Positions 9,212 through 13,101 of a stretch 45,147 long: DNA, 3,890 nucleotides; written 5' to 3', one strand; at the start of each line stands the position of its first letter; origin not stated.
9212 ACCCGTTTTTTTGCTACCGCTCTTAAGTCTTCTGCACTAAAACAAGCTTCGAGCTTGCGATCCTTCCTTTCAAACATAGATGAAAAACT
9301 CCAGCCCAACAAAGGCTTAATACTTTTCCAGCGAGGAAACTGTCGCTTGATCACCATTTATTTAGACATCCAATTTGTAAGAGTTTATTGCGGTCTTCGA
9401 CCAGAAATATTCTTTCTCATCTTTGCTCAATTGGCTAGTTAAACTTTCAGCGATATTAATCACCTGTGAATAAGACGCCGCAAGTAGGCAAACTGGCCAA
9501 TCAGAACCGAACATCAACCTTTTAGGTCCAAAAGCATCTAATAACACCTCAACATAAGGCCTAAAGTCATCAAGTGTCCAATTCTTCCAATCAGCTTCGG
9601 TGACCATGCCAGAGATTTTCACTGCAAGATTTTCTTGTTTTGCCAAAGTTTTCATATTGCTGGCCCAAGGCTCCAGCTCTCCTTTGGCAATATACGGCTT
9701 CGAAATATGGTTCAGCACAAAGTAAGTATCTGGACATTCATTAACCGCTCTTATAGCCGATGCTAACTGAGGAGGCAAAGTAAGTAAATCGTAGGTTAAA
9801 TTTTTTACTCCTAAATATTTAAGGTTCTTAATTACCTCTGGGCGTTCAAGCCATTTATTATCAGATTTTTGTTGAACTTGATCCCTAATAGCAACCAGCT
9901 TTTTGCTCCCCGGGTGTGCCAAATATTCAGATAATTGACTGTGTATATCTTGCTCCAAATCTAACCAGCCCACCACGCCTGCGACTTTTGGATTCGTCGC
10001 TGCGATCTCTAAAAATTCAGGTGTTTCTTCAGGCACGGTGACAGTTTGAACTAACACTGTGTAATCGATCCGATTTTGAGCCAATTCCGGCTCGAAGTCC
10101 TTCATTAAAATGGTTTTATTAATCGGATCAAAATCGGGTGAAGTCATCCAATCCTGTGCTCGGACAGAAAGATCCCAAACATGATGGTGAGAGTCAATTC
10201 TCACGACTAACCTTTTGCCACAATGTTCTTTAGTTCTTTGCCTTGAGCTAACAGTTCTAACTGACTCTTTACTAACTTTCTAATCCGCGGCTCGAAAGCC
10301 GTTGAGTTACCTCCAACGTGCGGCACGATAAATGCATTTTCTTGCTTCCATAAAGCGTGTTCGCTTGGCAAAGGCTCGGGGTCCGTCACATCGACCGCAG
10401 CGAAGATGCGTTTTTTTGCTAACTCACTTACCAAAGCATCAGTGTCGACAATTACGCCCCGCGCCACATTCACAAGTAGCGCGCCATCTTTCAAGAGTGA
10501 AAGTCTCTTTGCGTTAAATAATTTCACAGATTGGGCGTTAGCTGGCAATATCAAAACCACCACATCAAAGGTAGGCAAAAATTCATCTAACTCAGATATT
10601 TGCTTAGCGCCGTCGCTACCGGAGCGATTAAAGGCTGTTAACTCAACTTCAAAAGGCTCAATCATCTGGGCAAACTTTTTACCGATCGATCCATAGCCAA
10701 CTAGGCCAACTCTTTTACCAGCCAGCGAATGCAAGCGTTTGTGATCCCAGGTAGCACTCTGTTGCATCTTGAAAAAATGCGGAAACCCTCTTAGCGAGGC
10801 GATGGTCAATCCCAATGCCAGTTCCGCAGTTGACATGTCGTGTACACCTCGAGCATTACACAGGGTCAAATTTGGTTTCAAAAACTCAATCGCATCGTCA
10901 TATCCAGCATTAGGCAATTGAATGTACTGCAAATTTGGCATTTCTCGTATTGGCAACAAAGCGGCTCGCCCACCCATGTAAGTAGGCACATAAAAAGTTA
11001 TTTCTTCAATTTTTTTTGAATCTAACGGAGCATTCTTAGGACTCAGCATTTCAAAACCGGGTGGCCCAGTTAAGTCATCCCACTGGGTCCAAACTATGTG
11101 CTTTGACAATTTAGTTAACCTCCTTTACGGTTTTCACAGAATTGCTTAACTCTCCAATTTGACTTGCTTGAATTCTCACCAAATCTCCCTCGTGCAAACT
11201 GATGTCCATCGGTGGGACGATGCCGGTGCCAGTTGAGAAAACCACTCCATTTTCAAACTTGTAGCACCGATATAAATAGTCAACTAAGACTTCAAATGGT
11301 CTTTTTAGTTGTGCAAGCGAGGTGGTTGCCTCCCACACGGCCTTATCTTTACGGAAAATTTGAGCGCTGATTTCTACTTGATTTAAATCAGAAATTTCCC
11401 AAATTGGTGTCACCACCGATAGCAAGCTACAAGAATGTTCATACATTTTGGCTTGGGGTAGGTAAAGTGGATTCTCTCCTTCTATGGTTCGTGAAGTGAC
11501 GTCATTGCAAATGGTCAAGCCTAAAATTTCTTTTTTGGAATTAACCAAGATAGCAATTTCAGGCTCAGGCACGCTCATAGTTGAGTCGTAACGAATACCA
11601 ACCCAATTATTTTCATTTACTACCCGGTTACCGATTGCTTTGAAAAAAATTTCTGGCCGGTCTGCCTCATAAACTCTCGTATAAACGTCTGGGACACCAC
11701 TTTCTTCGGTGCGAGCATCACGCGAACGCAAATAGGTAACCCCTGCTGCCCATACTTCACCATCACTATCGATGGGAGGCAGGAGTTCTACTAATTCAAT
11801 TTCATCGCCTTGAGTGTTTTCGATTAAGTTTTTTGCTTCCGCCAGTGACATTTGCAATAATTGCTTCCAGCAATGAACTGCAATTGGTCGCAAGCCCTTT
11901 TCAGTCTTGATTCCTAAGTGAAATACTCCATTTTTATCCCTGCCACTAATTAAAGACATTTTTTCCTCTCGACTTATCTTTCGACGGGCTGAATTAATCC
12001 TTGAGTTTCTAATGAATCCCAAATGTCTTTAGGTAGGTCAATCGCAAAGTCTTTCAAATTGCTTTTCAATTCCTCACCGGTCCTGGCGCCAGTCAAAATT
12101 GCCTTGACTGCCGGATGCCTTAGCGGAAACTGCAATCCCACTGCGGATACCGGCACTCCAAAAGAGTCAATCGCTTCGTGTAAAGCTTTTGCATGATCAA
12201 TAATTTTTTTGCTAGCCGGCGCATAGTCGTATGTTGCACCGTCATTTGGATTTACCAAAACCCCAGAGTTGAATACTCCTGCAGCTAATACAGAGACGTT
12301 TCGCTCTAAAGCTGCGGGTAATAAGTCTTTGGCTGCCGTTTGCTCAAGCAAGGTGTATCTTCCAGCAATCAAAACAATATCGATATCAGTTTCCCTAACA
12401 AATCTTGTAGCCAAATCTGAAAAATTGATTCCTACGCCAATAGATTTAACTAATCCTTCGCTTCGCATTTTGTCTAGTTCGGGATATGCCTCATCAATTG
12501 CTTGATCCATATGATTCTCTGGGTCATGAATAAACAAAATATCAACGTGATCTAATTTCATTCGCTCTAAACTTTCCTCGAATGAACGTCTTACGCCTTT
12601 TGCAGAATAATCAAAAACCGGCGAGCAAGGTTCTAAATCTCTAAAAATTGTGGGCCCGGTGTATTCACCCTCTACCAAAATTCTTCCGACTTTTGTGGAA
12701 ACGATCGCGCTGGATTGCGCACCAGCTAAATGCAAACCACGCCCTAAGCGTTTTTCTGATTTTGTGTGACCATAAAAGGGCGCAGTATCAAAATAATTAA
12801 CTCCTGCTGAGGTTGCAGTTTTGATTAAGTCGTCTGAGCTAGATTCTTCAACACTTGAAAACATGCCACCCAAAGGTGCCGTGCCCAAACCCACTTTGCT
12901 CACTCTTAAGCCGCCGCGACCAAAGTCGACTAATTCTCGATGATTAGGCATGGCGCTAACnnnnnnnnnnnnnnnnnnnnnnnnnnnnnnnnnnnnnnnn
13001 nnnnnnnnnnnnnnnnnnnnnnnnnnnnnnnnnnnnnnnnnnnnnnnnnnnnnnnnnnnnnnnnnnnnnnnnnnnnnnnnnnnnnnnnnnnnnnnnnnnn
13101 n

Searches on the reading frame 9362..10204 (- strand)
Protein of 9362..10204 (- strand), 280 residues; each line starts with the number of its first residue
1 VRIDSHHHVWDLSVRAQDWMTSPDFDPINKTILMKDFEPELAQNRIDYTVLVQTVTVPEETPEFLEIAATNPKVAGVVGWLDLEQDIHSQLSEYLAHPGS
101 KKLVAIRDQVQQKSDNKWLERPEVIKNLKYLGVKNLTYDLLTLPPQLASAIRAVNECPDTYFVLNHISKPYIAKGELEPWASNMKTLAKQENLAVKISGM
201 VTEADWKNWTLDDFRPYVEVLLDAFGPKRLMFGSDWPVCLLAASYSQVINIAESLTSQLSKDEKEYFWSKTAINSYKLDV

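Call 5: search_protein_families(library=pfam, proteins=[window:9362-10204:-], max_evalue=0.01)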
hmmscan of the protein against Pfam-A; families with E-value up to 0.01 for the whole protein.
window:9362-10204:- (280 aa): 1 family
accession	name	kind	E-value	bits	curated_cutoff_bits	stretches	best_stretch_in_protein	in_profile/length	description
PF04909.20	Amidohydro_2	-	6.1e-40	138.2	26.4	1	3-277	1-288/289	Amidohydrolase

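Call 6: search_protein_families(library=ncbifam, proteins=[window:9362-10204:-], max_evalue=0.01)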
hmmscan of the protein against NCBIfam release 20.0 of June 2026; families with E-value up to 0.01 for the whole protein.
window:9362-10204:- (280 aa): 2 families
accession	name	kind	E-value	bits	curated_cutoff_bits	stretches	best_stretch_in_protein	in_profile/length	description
NF052480.1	FuconLaconase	equivalog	1.8e-60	205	400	1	1-278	1-286/287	L-fucono-1,5-lactonase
NF042924.1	SlmHylase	equivalog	0.0067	15.6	500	1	162-238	181-255/299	4-sulfomuconolactone hydrolase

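Call 83: search_solved_structures(query=window:9362-10204:-, max_evalue=1e-10)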
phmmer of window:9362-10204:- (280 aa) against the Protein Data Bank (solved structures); distinct sequences matched with E-value up to 1e-10: 1.
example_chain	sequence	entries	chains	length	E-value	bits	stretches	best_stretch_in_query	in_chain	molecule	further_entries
4dlf_A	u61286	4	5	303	3.7e-39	138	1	1-278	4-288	Amidohydrolase 2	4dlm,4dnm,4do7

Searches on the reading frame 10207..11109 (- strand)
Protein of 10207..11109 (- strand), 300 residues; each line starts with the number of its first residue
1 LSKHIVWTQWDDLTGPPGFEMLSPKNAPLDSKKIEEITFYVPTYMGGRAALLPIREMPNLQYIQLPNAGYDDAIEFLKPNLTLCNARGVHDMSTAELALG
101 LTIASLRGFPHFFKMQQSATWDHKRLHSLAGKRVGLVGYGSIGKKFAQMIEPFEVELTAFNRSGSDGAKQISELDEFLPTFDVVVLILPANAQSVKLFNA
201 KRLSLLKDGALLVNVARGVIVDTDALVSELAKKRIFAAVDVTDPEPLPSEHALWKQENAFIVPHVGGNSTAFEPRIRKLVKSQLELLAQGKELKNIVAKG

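Call 5: search_protein_families(library=pfam, proteins=[window:10207-11109:-], max_evalue=0.01)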
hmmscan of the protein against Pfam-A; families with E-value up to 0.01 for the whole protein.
window:10207-11109:- (300 aa): 4 families
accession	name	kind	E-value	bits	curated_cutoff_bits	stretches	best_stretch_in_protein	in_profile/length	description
PF02826.25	2-Hacid_dh_C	-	1.2e-45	155.5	25.1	1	100-266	2-178/178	D-isomer specific 2-hydroxyacid dehydrogenase, NAD binding domain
PF03446.21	NAD_binding_2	-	0.0001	22.8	21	1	133-235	1-112/161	NAD binding domain of 6-phosphogluconate dehydrogenase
PF07991.19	KARI_N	-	0.0015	18.6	20.6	1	129-221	2-99/165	Acetohydroxy acid isomeroreductase, NADPH-binding domain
PF00389.36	2-Hacid_dh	-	0.0078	16.3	24.6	1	54-297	56-133/134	D-isomer specific 2-hydroxyacid dehydrogenase, catalytic domain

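Call 6: search_protein_families(library=ncbifam, proteins=[window:10207-11109:-], max_evalue=0.01)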
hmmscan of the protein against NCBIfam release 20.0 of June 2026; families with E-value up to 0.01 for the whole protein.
window:10207-11109:- (300 aa): 23 families
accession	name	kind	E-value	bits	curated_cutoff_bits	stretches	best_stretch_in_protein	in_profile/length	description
NF041369.1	Dhydh_Halo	equivalog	1.1e-39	136.5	400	1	59-297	55-304/305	D-2-hydroxyacid dehydrogenase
TIGR01327.1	PGDH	equivalog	3.4e-31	108.6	454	1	84-297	89-310/525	phosphoglycerate dehydrogenase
NF008759.0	PRK11790.1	equivalog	2.8e-30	105.3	404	1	92-284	111-313/410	phosphoglycerate dehydrogenase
NF006263.0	PRK08410.1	equivalog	7.2e-29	101.2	389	1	123-277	137-296/311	D-2-hydroxyacid dehydrogenase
NF009714.1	PRK13243.1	equivalog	2.6e-28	99.3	455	1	57-299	65-324/332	glyoxylate reductase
NF005750.0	PRK07574.1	equivalog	1.1e-27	97.1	329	1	78-295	135-364/386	NAD-dependent formate dehydrogenase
NF005069.0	PRK06487.1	equivalog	2.5e-25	89.2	448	1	57-294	67-317/320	2-hydroxyacid dehydrogenase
NF005027.0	PRK06436.1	equivalog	8.6e-23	80.9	261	1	63-271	53-263/303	2-hydroxyacid dehydrogenase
NF012013.0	PRK15469.1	equivalog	1.5e-22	80.1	403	1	95-268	100-279/312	glyoxylate/hydroxypyruvate reductase GhrA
NF011938.0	PRK15409.1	equivalog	2.2e-19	69.6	492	1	130-275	144-294/324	glyoxylate/hydroxypyruvate reductase GhrB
NF000492.1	vanH_gen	exception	6.1e-18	64.9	540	1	119-244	129-254/312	D-lactate dehydrogenase VanH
NF005387.0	PRK06932.1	equivalog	2.4e-16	59.6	492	1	56-270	62-292/314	2-hydroxyacid dehydrogenase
NF006374.0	PRK08605.1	subfamily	7.2e-16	58.1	356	1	78-240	90-261/332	D-lactate dehydrogenase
NF001309.0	PRK00257.1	equivalog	4.8e-15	55.4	434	1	122-270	107-260/379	4-phosphoerythronate dehydrogenase PdxB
NF000004.1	vanH-D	exception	2.1e-14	53.4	550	1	103-244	117-260/323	D-lactate dehydrogenase VanH-D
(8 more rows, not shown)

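Call 87: search_solved_structures(query=window:10207-11109:-, max_evalue=1e-30)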
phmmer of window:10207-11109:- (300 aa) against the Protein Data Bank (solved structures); distinct sequences matched with E-value up to 1e-30: 0.

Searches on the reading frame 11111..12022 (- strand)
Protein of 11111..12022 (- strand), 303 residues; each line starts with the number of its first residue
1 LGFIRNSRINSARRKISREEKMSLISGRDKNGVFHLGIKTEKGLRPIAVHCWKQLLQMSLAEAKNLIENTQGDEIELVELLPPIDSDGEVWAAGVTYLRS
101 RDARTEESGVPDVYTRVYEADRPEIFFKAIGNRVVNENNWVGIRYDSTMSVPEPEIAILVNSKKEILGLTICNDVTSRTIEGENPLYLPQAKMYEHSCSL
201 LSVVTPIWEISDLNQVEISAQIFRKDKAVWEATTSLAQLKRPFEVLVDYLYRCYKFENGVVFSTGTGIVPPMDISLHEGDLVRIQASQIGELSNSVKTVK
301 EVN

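Call 5: search_protein_families(library=pfam, proteins=[window:11111-12022:-], max_evalue=0.01)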
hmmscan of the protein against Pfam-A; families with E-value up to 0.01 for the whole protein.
window:11111-12022:- (303 aa): 1 family
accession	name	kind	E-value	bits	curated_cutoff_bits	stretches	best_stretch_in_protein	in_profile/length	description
PF01557.24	FAA_hydrolase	-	1.1e-12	48.6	23.9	1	164-296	82-213/214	Fumarylacetoacetate (FAA) hydrolase C-terminal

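Call 6: search_protein_families(library=ncbifam, proteins=[window:11111-12022:-], max_evalue=0.01)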
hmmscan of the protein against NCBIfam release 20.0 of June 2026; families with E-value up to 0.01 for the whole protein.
window:11111-12022:- (303 aa): 3 families
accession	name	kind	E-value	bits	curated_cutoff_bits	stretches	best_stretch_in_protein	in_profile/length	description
TIGR02305.1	HpaG-N-term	equivalog_domain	8.6e-07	28.7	228.65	1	186-296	101-205/205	4-hydroxyphenylacetate degradation bifunctional isomerase/decarboxylase, N-terminal subunit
NF040903.1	GguC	equivalog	1.3e-06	27.7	340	1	122-298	136-318/329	AraD1 family protein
TIGR02303.1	HpaG-C-term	equivalog_domain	0.001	18.6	276.4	1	164-297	117-243/245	4-hydroxyphenylacetate degradation bifunctional isomerase/decarboxylase, C-terminal subunit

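Call 85: search_solved_structures(query=window:11111-12022:-, max_evalue=0.00001)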
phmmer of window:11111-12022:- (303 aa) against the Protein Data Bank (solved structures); distinct sequences matched with E-value up to 0.00001: 2.
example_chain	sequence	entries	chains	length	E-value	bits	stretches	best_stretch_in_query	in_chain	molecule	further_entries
2q18_X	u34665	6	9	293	1.7e-45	158.5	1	75-300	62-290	2-keto-3-deoxy-D-arabinonate dehydratase | Putative uncharacterized protein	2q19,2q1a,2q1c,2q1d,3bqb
9kkt_B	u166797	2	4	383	2.5e-14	56.2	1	99-299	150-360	Fumarylacetoacetate hydrolase family protein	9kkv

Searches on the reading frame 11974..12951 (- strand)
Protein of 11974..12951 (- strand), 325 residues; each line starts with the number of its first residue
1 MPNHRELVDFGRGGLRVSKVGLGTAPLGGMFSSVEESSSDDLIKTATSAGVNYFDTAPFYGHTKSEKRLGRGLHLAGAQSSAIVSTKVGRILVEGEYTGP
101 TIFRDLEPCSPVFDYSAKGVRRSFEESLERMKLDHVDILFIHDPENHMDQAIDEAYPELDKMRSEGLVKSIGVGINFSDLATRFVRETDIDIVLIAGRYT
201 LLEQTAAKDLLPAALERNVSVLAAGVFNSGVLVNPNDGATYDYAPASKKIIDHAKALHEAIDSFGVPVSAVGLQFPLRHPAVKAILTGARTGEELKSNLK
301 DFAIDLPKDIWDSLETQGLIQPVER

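Call 5: search_protein_families(library=pfam, proteins=[window:11974-12951:-], max_evalue=0.01)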
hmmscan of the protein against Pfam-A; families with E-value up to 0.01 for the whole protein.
window:11974-12951:- (325 aa): 1 family
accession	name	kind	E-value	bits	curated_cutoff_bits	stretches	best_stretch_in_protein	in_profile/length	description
PF00248.27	Aldo_ket_red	-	1.1e-46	159.7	24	1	19-315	1-287/291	Aldo/keto reductase family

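Call 6: search_protein_families(library=ncbifam, proteins=[window:11974-12951:-], max_evalue=0.01)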
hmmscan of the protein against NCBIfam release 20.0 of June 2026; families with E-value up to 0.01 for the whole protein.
window:11974-12951:- (325 aa): 8 families
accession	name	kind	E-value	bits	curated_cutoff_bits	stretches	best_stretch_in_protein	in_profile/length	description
NF049922.1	MethglyxlRedYdjG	equivalog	6.8e-27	94.3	550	1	8-309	4-312/326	NADH-dependent methylglyoxal reductase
TIGR01293.1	Kv_beta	subfamily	5e-18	65.2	365.4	1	9-149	5-131/319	voltage-dependent potassium channel subunit beta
NF007912.0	PRK10625.1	equivalog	3.4e-11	43.1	415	1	14-149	10-139/346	NADP(H)-dependent aldo-keto reductase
NF008598.0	PRK11565.1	equivalog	4.9e-11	42.2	425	1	117-193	82-157/275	2,5-didehydrogluconate reductase DkgA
NF011432.0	PRK14863.1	equivalog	3.4e-10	40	244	1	125-313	93-276/292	bifunctional regulator KidO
NF007695.0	PRK10376.1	subfamily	3.7e-09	36.1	280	1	10-203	10-192/290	oxidoreductase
NF008377.0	PRK11172.1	equivalog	1e-07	31.5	327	1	114-178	69-132/267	2,5-didehydrogluconate reductase DkgB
NF007388.0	PRK09912.1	subfamily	2.3e-07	30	448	1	11-231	19-229/346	L-glyceraldehyde 3-phosphate reductase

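Call 86: search_solved_structures(query=window:11974-12951:-, max_evalue=1e-20)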
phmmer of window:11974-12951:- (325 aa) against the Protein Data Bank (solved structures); distinct sequences matched with E-value up to 1e-20: 7.
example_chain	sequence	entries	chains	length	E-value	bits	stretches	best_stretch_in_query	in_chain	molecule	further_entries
7ezi_A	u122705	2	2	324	6.5e-37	130.8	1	3-310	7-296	L-galactose dehydrogenase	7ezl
8scc_A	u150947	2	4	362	1.3e-35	126.5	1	2-305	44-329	L-galactose dehydrogenase | L-galactose dehydrogenase isoform X1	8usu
7smi_A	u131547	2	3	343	1.6e-35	126.2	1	7-322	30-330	L-galactose dehydrogenase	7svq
7lh6_B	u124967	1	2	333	3.1e-33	118.7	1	7-302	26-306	L-galactose dehydrogenase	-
9w6y_A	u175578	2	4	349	4.2e-25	92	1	3-310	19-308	L-galactose dehydrogenase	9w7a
1pyf_A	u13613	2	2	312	3.7e-23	85.6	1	10-307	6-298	IolS protein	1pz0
3n2t_A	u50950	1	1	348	4e-22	82.2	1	17-235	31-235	Putative oxidoreductase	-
